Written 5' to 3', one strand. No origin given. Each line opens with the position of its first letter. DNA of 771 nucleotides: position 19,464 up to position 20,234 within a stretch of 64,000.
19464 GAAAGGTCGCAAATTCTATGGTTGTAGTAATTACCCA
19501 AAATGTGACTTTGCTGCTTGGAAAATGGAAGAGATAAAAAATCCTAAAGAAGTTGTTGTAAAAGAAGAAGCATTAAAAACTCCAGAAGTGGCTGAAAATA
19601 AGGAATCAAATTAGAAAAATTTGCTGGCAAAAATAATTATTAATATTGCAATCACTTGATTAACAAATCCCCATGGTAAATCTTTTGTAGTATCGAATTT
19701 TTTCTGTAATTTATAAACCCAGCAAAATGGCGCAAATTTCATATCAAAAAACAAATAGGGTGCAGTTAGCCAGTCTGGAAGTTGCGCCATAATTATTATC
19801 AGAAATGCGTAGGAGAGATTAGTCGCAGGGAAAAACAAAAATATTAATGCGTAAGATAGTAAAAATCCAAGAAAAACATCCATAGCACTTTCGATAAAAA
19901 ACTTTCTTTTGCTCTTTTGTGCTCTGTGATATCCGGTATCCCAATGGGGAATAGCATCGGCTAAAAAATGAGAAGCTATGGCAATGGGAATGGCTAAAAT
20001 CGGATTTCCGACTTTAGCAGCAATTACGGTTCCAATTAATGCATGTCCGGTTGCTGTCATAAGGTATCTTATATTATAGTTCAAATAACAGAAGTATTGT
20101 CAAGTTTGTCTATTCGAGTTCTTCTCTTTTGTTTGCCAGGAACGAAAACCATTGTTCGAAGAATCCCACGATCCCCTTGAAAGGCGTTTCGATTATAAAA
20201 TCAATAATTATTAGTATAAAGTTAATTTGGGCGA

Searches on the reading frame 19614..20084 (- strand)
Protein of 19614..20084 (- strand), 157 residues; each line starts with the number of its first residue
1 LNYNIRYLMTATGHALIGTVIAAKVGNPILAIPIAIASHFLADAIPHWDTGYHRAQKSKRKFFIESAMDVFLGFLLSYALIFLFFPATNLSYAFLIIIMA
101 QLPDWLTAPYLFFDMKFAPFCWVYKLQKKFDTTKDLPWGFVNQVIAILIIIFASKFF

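Call 7: search_protein_families(library=pfam, proteins=[window:19614-20084:-], max_evalue=0.01)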
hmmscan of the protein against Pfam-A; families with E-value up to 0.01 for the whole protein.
window:19614-20084:- (157 aa): 1 family
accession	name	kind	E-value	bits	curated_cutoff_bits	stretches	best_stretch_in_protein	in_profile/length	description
PF23858.1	DUF7220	-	0.0014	19.4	28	1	57-91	2-36/70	Family of unknown function (DUF7220)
